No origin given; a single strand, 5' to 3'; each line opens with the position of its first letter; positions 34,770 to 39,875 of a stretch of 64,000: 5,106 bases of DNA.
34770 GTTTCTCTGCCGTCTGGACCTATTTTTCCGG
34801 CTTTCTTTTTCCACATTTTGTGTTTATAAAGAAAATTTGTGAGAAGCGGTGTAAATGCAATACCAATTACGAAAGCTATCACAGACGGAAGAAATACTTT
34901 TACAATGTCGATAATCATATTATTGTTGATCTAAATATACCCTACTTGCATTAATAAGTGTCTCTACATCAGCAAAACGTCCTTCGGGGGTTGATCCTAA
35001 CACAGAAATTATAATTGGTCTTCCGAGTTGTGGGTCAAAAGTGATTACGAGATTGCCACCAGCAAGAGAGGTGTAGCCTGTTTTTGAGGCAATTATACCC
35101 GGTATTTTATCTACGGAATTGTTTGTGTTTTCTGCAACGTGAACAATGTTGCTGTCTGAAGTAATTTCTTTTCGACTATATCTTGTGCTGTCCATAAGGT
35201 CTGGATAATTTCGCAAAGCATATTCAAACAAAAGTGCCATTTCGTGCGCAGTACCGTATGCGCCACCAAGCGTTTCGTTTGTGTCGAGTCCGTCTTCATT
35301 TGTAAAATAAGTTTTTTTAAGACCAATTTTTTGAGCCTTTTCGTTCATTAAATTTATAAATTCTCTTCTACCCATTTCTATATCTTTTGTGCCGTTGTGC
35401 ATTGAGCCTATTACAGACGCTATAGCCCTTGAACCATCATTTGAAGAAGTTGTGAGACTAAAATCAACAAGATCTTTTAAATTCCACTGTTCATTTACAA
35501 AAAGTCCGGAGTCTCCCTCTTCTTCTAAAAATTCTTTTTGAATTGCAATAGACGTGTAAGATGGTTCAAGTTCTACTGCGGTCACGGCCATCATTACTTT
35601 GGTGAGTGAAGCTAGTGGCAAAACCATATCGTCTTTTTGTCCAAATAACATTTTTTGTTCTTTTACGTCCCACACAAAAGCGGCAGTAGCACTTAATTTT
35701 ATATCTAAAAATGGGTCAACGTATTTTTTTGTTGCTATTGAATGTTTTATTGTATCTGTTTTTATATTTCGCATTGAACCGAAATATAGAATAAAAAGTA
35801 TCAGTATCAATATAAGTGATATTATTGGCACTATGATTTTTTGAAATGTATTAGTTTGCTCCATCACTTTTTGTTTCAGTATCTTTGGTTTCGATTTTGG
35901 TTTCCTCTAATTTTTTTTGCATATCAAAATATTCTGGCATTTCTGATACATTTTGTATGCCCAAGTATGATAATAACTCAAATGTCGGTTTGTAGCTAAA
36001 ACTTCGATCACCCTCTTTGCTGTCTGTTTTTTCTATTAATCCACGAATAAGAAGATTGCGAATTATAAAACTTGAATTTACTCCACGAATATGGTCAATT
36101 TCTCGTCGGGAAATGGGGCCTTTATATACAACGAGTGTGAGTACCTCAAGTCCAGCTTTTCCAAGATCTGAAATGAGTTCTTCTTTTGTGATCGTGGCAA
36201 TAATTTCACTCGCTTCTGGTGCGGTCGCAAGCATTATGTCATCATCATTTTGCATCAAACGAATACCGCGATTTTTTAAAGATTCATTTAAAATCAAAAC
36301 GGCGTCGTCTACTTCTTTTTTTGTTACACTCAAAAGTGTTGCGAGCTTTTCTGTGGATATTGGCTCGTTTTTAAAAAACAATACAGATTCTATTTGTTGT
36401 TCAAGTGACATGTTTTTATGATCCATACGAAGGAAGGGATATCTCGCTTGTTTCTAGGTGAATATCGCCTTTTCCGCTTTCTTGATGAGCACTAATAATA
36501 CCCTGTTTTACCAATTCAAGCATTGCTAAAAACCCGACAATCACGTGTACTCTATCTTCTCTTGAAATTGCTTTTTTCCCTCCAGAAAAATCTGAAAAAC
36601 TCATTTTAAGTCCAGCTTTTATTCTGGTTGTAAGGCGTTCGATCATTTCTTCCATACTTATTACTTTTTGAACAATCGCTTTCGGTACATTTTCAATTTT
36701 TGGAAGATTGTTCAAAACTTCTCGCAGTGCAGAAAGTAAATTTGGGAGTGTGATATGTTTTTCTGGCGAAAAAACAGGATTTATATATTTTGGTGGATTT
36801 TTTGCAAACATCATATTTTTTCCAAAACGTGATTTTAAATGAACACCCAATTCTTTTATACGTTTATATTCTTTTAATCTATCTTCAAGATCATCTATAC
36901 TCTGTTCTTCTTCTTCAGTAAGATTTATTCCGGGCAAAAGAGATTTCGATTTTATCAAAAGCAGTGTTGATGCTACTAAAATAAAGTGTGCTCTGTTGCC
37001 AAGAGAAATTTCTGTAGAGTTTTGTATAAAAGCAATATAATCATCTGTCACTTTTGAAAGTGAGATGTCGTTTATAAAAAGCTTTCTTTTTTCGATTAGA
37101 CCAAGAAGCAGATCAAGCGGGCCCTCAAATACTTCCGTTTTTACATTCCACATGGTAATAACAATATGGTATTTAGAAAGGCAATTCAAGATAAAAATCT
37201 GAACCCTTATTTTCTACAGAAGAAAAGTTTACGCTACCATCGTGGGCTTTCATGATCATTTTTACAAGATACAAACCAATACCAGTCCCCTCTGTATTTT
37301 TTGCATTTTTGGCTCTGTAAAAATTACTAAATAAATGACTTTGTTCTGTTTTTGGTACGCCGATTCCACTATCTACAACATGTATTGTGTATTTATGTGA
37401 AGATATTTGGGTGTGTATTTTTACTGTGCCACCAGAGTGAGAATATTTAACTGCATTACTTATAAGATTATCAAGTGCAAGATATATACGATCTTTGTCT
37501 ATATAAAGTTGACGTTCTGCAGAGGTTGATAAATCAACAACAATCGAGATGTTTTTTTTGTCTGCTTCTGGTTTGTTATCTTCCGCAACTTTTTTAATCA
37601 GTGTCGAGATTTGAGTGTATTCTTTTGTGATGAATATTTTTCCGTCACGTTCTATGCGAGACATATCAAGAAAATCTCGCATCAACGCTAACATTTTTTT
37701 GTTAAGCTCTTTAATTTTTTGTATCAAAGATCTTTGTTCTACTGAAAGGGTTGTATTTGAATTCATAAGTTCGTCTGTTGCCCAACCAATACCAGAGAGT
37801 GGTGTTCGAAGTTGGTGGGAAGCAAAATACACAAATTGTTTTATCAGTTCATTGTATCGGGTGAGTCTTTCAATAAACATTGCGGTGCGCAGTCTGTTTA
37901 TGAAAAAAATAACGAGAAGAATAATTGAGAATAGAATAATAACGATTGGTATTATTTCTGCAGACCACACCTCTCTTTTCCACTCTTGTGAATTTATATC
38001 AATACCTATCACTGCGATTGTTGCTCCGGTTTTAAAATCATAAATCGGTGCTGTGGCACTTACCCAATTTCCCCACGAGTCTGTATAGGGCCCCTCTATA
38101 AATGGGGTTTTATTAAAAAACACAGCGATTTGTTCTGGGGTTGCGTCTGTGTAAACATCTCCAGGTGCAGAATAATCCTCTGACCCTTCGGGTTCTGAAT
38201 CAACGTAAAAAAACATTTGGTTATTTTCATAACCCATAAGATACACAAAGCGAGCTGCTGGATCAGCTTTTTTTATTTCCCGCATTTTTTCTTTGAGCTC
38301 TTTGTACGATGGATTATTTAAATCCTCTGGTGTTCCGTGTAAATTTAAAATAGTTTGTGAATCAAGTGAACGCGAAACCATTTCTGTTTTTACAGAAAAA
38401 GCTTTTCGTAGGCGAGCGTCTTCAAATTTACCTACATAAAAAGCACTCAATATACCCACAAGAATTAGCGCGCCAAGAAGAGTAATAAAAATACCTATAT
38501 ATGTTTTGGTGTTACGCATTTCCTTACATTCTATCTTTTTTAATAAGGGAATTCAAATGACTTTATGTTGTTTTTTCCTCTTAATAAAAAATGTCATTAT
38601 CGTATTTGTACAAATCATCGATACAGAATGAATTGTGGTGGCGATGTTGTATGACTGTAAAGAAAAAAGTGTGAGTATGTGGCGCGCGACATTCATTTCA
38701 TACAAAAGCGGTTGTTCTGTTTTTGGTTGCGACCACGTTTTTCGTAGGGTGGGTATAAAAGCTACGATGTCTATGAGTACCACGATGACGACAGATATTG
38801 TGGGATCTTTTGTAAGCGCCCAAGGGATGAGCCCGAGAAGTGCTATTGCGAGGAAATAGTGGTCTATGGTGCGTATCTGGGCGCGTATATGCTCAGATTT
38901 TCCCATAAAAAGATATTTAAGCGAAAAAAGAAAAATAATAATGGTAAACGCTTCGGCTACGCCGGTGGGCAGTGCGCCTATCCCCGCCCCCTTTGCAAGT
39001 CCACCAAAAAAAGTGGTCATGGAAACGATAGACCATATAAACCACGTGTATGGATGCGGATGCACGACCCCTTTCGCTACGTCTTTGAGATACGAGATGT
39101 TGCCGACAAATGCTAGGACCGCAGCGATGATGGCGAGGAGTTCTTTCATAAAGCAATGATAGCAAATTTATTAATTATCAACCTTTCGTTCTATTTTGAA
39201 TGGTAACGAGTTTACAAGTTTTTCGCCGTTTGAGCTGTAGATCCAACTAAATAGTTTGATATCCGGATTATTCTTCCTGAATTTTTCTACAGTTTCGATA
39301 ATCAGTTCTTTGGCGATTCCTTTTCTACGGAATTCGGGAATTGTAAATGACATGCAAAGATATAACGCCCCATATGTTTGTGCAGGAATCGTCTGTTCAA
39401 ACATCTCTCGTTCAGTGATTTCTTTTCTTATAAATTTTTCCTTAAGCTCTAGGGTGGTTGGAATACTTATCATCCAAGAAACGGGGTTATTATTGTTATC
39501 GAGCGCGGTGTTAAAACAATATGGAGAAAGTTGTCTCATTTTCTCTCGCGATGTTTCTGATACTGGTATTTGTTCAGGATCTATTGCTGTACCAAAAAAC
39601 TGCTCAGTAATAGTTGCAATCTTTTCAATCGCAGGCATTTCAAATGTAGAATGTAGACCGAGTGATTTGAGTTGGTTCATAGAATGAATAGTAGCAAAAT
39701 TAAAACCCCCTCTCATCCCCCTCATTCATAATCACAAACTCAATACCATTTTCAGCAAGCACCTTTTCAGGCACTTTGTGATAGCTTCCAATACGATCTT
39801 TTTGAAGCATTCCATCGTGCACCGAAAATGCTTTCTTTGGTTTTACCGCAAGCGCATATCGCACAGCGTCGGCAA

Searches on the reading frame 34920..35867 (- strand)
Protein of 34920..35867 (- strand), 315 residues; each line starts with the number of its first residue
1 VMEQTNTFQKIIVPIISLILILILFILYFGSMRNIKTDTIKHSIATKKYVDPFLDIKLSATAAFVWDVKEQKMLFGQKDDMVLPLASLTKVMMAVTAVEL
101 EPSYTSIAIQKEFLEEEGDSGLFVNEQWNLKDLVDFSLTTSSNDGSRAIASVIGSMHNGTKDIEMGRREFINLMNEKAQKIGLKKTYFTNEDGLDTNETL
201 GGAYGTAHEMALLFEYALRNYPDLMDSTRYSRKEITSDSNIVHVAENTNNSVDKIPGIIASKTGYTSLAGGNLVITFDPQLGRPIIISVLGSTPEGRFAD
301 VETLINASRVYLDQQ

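Call 85: search_protein_families(library=pfam, proteins=[window:34920-35867:-], max_evalue=0.01)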
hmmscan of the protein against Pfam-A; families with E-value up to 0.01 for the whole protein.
window:34920-35867:- (315 aa): 2 families
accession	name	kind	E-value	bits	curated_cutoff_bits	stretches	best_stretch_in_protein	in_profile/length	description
PF00768.25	Peptidase_S11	-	6.3e-27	95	27.6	1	57-291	9-236/239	D-alanyl-D-alanine carboxypeptidase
PF13354.11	Beta-lactamase2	-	0.0083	15.9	22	0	64-215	3-144/214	Beta-lactamase enzyme family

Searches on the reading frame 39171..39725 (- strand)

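Call 53: search_protein_families(library=pfam, proteins=[window:39171-39725:-], max_evalue=0.01)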
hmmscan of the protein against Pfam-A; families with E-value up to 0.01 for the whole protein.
window:39171-39725:- (184 aa): 4 families
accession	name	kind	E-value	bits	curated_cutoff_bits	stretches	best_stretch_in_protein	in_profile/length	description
PF13673.13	Acetyltransf_10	-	0.0014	19.1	23.6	1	122-157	53-88/128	Acetyltransferase (GNAT) domain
PF00583.31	Acetyltransf_1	-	0.0029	18.3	20.7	1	117-152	56-91/116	Acetyltransferase (GNAT) family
PF13527.13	Acetyltransf_9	-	0.0059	17.1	25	0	110-155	62-107/127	Acetyltransferase (GNAT) domain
PF14542.12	Acetyltransf_CG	-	0.0079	16.7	30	0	127-158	31-62/80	GCN5-related N-acetyl-transferase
